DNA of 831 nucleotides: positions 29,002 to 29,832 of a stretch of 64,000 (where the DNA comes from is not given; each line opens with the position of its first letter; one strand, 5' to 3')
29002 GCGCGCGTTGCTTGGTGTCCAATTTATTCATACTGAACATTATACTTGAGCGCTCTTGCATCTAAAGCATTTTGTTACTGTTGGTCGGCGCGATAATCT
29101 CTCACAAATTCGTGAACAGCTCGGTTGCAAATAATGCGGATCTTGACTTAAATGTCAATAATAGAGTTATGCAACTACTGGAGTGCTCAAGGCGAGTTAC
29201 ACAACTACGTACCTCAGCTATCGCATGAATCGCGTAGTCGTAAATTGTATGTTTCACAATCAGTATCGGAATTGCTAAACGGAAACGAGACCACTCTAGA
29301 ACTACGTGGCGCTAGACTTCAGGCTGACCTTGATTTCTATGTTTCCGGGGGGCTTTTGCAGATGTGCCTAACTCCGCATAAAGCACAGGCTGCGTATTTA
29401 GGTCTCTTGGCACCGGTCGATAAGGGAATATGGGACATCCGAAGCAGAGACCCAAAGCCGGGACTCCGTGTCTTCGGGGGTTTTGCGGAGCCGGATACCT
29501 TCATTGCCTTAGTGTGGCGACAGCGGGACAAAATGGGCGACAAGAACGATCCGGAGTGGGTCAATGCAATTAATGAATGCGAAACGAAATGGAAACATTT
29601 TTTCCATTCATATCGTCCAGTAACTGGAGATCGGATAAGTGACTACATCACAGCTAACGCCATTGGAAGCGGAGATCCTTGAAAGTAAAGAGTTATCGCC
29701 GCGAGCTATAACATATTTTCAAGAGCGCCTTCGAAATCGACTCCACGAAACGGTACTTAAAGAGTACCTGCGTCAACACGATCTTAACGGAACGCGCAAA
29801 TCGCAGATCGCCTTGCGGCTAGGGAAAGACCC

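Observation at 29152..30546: Three co-directional passenger ORFs (unknown / XRE-HTH / unknown): candidate novel toxin-antitoxin or defence-like module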

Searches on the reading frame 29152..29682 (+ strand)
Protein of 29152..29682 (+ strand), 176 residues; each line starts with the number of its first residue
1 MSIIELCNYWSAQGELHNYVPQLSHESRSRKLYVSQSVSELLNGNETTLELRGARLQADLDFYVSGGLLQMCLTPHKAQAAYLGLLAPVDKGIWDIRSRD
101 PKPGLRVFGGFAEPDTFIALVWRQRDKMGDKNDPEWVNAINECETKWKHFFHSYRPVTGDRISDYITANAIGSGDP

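Call 3: search_protein_families(library=pfam, proteins=[window:29152-29682:+], max_evalue=1)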
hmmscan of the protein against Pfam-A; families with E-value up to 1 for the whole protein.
window:29152-29682:+ (176 aa): 1 family
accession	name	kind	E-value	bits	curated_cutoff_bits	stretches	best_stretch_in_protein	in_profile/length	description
PF10090.15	HPTransfase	-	0.031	14.4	22.9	1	52-87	73-108/123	Histidine phosphotransferase C-terminal domain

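Call 4: search_protein_families(library=padloc, proteins=[window:29152-29682:+], max_evalue=1)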
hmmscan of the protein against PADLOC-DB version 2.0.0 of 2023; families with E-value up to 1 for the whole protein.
window:29152-29682:+ (176 aa): 0 families

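Call 5: search_protein_families(library=ncbifam, proteins=[window:29152-29682:+], max_evalue=1)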
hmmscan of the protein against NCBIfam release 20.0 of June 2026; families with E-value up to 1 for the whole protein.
window:29152-29682:+ (176 aa): 0 families

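Call 9: search_protein_families(library=phrogs, proteins=[window:29152-29682:+], max_evalue=1)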
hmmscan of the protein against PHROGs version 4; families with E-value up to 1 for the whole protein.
window:29152-29682:+ (176 aa): 0 families

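Call 10: search_solved_structures(query=window:29152-29682:+, max_evalue=10)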
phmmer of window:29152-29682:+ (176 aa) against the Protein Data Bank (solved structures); distinct sequences matched with E-value up to 10: 3.
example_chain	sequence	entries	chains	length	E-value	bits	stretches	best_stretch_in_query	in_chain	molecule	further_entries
9wph_L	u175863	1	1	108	0.75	12.6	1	21-72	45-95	pO18-10 VL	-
2fuj_A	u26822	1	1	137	0.99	12.2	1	118-168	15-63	conserved hypothetical protein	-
9mth_J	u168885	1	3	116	1.5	11.6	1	22-64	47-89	Light chain of Fab from porcine antibody 14-8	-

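Call 12: find_homologous_proteins(query=window:29152-29682:+, max_evalue=0.001)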
Query window:29152-29682:+ (176 aa): 10 proteins with E <= 0.001 among 48 candidates.
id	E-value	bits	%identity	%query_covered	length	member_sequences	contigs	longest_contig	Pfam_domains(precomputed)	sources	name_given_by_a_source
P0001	8.5e-118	408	100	100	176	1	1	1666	-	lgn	-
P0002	2.1e-39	153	45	97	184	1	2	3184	-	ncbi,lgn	-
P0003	3.3e-33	133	46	80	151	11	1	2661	-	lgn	-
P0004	2.3e-31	127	42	93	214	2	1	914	-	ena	-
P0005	2.8e-27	113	40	92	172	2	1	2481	-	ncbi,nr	ncbi:MAG TPA: hypothetical protein PLV61_15870, partial [Parvularculaceae bacterium]|nr:hypothetical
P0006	1.5e-25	108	41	78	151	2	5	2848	-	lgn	-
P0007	2.3e-23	101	42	73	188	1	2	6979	-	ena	-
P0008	4.3e-22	97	40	89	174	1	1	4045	-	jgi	jgi:hypothetical protein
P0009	2.3e-21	94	39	89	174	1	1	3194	-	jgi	jgi:hypothetical protein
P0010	3.9e-21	93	33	97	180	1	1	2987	-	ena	-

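Call 14: find_encoding_contigs(protein=P0007, flank=5000, max_places=4)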
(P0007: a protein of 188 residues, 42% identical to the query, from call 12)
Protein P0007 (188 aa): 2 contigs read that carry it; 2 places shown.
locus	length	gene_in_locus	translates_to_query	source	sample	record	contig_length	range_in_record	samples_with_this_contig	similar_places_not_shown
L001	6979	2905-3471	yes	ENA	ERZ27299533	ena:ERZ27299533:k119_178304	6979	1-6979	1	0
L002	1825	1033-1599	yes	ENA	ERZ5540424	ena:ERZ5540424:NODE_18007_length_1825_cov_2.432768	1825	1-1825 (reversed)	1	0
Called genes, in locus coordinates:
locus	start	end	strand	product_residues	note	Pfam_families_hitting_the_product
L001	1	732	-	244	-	?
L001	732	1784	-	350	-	PF08450:SGL (weak), PF01731:Arylesterase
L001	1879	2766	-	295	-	PF13936:HTH_38 (weak), PF03400:DDE_Tnp_IS1 (faint)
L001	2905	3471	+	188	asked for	-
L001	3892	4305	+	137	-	PF22091:DUF6941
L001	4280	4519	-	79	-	-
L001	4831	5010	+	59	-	-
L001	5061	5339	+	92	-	PF01197:Ribosomal_L31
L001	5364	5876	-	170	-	PF07323:DUF1465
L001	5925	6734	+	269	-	PF04250:DUF429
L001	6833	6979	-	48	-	?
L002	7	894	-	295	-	PF13936:HTH_38 (weak), PF03400:DDE_Tnp_IS1 (faint)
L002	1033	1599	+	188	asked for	-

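Call 15: find_encoding_contigs(protein=P0002, flank=5000, max_places=4)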
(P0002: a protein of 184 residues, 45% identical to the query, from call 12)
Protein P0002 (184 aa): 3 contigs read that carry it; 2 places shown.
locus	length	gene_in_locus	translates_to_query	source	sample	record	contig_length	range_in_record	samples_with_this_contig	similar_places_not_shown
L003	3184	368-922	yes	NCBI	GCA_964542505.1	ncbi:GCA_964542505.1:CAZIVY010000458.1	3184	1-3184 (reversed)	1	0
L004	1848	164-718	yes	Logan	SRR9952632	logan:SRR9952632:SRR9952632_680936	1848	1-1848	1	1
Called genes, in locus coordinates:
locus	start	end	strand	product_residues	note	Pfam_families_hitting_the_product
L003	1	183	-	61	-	?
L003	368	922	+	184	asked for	-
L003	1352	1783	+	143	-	-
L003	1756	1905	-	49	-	-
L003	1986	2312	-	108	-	-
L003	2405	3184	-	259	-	?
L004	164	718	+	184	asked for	-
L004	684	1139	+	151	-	-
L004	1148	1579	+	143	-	-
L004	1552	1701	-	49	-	-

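Call 24: search_dna_similar(query=window:29152-29682:+, collection=plasmids, mode=protein, max_evalue=0.01, max_rows=15)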
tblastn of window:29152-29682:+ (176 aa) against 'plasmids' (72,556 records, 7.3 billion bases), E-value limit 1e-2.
Records with a match: 1; places in all: 1; records where one place covers at least 80% of the query: 1.
Best place of each record, by identity: <60% 1.
By first word of the organism name: Rhizobium 1.
By predicted mobility (MOB-suite, as given by PLSDB): conjugative 1.
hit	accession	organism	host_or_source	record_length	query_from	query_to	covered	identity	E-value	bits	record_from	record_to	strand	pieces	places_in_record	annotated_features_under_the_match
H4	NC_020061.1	Rhizobium tropici CIAT 899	Phaseolus vulgaris root nodule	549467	1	169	96%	28.3%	7e-14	76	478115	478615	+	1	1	hypothetical protein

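Call 25: get_annotated_region(hit=H4, flank=5000)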
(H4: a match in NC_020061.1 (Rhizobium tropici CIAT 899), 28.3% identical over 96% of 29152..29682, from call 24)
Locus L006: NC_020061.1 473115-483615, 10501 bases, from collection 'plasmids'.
description: Rhizobium tropici CIAT 899 plasmid pRtrCIAT899b, complete sequence
organism: Rhizobium tropici CIAT 899 (NCBI taxid 698761)
taxonomy: Bacteria; Pseudomonadota; Alphaproteobacteria; Hyphomicrobiales; Rhizobiaceae; Rhizobium; Rhizobium tropici; Rhizobium tropici CIAT 899
host: -; source: Phaseolus vulgaris root nodule; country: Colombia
typing (MOB-suite, as given by PLSDB): conjugative; replicon rep_cluster_141; relaxase MOBP,MOBQ; mating-pair formation MPF_T
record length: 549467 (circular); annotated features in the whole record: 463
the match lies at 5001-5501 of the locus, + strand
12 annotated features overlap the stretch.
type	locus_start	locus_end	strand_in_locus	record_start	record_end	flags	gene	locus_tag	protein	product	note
CDS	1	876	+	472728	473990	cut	-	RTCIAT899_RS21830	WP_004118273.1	tyrosine-type recombinase/integrase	GO:0015074 - DNA integration [Evidence IEA]; GO:0006310 - DNA recombination [Evidence IEA]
CDS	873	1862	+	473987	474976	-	-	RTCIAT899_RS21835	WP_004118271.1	tyrosine-type recombinase/integrase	GO:0015074 - DNA integration [Evidence IEA]; GO:0006310 - DNA recombination [Evidence IEA]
CDS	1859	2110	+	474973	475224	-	-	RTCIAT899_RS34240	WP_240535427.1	site-specific integrase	GO:0015074 - DNA integration [Evidence IEA]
CDS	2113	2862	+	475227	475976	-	-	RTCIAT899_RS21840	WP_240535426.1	tyrosine-type recombinase/integrase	GO:0015074 - DNA integration [Evidence IEA]; GO:0006310 - DNA recombination [Evidence IEA]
CDS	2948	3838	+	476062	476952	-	-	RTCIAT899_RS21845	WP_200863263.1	transposase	-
CDS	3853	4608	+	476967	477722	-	istB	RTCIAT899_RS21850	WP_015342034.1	IS21-like element helper ATPase IstB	-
CDS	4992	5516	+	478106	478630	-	-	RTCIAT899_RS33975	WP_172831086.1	hypothetical protein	-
CDS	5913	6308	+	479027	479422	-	-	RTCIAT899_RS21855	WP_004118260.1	hypothetical protein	-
CDS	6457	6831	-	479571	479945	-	-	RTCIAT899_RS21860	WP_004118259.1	hypothetical protein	-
CDS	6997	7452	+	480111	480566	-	-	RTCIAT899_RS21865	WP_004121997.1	transposase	GO:0006313 - DNA transposition [Evidence IEA]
CDS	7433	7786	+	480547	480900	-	tnpB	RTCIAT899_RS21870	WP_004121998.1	IS66 family insertion sequence element accessory protein TnpB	-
CDS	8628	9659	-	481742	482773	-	-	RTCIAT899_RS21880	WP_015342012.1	IS110 family transposase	-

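Call 27: predict_structure(alignment_id=A1)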
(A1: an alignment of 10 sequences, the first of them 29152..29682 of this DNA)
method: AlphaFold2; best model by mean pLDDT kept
length: 176 residues; sequences in the alignment: 10
mean_pLDDT: 80.2   pTM: 0.80
mean pLDDT of the five models: 80.2, 79.4, 78.3, 78.1, 77.5
residues with pLDDT >= 90: 60; 70-90: 75; 50-70: 35; < 50: 6
segments of 3 or more residues with pLDDT < 50: 173-176
pLDDT, mean of each block of 10 residues (from residue 1): 90 93 68 93 82 83 73 54 62 81 83 92 86 88 95 89 75 43
secondary structure, 60 per line:
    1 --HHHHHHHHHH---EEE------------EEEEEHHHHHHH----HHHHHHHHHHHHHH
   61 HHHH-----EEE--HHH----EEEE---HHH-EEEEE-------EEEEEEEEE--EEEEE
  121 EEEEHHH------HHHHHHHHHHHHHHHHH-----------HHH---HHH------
elements in order: H3-12 E16-18 E31-35 H36-42 H47-64 E70-72 E82-85 E93-97 E105-113 E116-124 H134-150
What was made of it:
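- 29152..29682 (+): ORF A, 176 aa: predicted Gp49/HigB-like RelE-superfamily toxin with an N-terminal extension. AlphaFold2 model: pLDDT 80, pTM 0.80 (call 27).
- On RelE/ParE (BECR-fold) toxin superfamily: AlphaFold2 model with pLDDT 80 and pTM 0.80 (call 27).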

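Call 31: fold_search(model_id=the predicted structure, library=pdb)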
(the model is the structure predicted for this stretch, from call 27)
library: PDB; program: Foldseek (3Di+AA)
matches with E <= 10: 164; with E <= 0.001: 0
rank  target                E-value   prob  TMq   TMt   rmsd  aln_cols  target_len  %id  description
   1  8a0x_C                1.9e-03  0.97  0.32  0.45   6.4       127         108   14  Crystal structure of the HigB2-HigA2 tetramer in complex with operator DNA (released 2023-05-03)
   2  5ja8_C                7.0e-03  0.96  0.36  0.52   6.0       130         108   15  Crystal structure of the HigB2 toxin in complex with Nb2 (released 2017-04-05)
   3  5jaa_D                8.4e-03  0.96  0.33  0.50   6.7       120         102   16  Crystal structure of the HigBA2 toxin-antitoxin complex (released 2017-04-05)
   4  6af4_A                1.2e-02  0.98  0.38  0.52   4.7       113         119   12  Toxin-Antitoxin module from Streptococcus pneumoniae (released 2019-08-14)
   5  8a0x_D                1.7e-02  0.84  0.32  0.46   6.3       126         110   14  Crystal structure of the HigB2-HigA2 tetramer in complex with operator DNA (released 2023-05-03)
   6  5ja8_A                1.7e-02  0.82  0.31  0.45   6.4       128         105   14  Crystal structure of the HigB2 toxin in complex with Nb2 (released 2017-04-05)
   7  6af4_C                2.5e-02  0.96  0.38  0.53   4.7       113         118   12  Toxin-Antitoxin module from Streptococcus pneumoniae (released 2019-08-14)
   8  6af3_E                5.0e-02  0.92  0.39  0.55   4.7       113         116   13  Toxin-Antitoxin module from Streptococcus pneumoniae (released 2019-08-14)
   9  6af3_A                5.4e-02  0.90  0.37  0.53   4.8       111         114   13  Toxin-Antitoxin module from Streptococcus pneumoniae (released 2019-08-14)
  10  6af4_G                1.4e-01  0.57  0.33  0.47   6.8       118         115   14  Toxin-Antitoxin module from Streptococcus pneumoniae (released 2019-08-14)
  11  6af3_C                4.4e-01  0.47  0.37  0.53   4.9       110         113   12  Toxin-Antitoxin module from Streptococcus pneumoniae (released 2019-08-14)
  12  5jaa_C                6.5e-01  0.21  0.31  0.47   6.1       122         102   14  Crystal structure of the HigBA2 toxin-antitoxin complex (released 2017-04-05)
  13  3k0x                  6.9e-01  0.05  0.15  0.21  12.2       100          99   13  Crystal structure of telomere capping protein Ten1 from Saccharomyces pombe (released 2009-10-27)
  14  3kf6_B                7.4e-01  0.06  0.15  0.22  12.2       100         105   12  Crystal structure of S. pombe Stn1-ten1 complex (released 2009-12-22)
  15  2q0g_B                9.5e-01  0.04  0.19  0.13  12.4       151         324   10  Terminal uridylyl transferase 4 from Trypanosoma brucei with bound UPU (released 2007-08-28)
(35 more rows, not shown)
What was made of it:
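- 29152..29682 (+): Foldseek: top hits are HigB2 and HigB (call 31).
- On RelE/ParE (BECR-fold) toxin superfamily: Foldseek probability is 0.96-0.98 (call 31).
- Foldseek gives HigB2 and HigB at probability 0.96-0.98 (call 31).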

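Call 33: search_protein_representatives(alignment_id=A1)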
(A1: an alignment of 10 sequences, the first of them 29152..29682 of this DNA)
Query: 10 sequences, 182 profile positions. Proteins with E-value up to 0.001 (for the whole library): 1076; up to 1e-10: 708; up to 1e-30: 190. The best 150 are listed.
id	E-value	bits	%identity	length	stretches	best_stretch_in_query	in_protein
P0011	3.5e-70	251.8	-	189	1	1-181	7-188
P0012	9.8e-66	237.3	-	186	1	1-178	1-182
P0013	1.2e-65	237.0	-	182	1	1-182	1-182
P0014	3.4e-64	232.3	-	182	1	1-179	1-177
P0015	8.5e-63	227.7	-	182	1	1-182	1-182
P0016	3.5e-61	222.4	-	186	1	1-182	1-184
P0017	7.1e-61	221.5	-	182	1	1-179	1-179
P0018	4.0e-58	212.5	-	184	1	1-177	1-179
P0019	4.5e-58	212.3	-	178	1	1-181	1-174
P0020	5.1e-57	208.9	-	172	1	12-181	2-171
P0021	1.6e-56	207.3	-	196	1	2-179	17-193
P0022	3.5e-56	206.2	-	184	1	1-178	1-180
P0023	3.8e-56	206.0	-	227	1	1-181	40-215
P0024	4.9e-56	205.7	-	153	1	32-180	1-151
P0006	1.1e-55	204.5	-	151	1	28-177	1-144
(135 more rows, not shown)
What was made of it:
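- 29152..29682 (+): Family size: 1,076 cluster representatives at E <= 1e-3 (call 33).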

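Call 34: search_solved_structures(query=A1, max_evalue=10, show_alignments=2)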
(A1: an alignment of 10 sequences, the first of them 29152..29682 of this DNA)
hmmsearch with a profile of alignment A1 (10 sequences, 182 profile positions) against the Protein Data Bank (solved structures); distinct sequences matched with E-value up to 10: 2.
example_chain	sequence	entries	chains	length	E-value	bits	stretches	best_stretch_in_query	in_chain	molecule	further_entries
1d7m_A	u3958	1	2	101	0.55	13.2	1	14-66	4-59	CORTEXILLIN I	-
7bqb_A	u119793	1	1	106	0.79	12.7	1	3-60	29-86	NF6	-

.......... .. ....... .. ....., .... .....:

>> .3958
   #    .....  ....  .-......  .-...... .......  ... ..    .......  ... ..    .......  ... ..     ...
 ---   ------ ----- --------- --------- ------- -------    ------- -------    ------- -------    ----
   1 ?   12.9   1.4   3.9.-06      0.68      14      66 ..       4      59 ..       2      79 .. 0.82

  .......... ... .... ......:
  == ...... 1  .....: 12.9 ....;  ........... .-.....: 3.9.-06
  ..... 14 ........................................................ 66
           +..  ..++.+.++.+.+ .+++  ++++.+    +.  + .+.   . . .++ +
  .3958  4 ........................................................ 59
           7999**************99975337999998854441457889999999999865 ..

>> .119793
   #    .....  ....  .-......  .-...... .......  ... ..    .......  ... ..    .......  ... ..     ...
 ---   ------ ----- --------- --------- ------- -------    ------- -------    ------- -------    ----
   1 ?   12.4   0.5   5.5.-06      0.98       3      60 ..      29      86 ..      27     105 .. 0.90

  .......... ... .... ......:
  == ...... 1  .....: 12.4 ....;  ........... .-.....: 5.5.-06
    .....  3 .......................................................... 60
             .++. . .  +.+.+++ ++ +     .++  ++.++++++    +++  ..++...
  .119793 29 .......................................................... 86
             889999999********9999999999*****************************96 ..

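Call 37: search_protein_families(library=pfam, alignment_id=A2, max_evalue=0.1)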
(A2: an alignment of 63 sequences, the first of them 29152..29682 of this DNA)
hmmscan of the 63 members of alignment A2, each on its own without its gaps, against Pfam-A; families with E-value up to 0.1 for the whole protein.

A. member 1, window:29152-29682:+ (176 aa): 1 family
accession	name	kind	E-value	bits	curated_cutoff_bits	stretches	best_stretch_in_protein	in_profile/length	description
PF10090.15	HPTransfase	-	0.031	14.4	22.9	0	52-87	73-108/123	Histidine phosphotransferase C-terminal domain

B. families by the number of members that match (of 63 scanned): 8 families
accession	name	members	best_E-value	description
PF05973.20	Gp49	3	0.026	Phage derived protein Gp49-like (DUF891)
PF12616.13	DUF3775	1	0.00044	Protein of unknown function (DUF3775)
PF10444.14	Nbl1_Borealin_N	1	0.0051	Nbl1 / Borealin N terminal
PF24769.1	At2g29880_C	1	0.019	At2g29880 C-terminal domain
PF10090.15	HPTransfase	1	0.031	Histidine phosphotransferase C-terminal domain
PF05036.18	SPOR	1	0.038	SPOR domain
PF01424.28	R3H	1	0.04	R3H domain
PF09256.16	BaffR-Tall_bind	1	0.087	BAFF-R, TALL-1 binding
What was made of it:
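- On RelE/ParE (BECR-fold) toxin superfamily: Only 3 of 63 family members hit Gp49 weakly, best E 0.026 (call 37).
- Closest known: Gp49/HigB-2-type HigBA toxin-antitoxin systems. Different: It does not reach any Pfam BECR-family threshold (calls 3, 37).
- The Pfam Gp49 match is weak and seen in only 3 of 63 members, best E 0.026 (call 37).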

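Call 38: search_solved_structures(query=A2, max_evalue=10, show_alignments=3)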
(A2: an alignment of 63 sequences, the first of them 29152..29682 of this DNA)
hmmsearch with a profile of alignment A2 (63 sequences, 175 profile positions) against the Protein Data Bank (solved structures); distinct sequences matched with E-value up to 10: 2.
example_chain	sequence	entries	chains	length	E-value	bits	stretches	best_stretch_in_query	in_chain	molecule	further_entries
7bqb_A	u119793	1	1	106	0.45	13.5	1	3-60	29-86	NF6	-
1d7m_A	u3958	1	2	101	1.2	12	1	14-68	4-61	CORTEXILLIN I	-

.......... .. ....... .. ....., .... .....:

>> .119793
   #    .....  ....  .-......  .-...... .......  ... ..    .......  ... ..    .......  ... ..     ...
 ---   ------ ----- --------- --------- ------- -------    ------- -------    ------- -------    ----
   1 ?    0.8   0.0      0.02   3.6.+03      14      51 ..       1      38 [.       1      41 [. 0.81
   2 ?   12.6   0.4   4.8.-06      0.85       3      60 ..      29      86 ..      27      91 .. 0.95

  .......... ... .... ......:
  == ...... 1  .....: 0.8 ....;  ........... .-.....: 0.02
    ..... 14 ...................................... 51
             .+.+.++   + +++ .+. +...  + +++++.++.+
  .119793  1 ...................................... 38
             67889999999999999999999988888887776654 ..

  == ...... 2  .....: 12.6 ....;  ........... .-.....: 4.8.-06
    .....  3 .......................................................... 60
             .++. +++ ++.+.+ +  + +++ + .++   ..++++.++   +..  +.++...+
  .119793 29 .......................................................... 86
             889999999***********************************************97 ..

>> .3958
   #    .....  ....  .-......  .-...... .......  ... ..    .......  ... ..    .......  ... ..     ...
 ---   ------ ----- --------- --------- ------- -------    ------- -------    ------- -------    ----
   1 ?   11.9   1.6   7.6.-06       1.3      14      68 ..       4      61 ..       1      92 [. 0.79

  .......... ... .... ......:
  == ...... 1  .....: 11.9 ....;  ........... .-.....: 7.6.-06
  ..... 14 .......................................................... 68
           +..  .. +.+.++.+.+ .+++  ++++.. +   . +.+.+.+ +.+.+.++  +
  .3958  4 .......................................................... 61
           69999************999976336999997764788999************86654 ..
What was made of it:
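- Tried and rejected: PDB sequence searches with ORF A alone and with the A family profiles gave only noise (calls 10, 34, 38).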
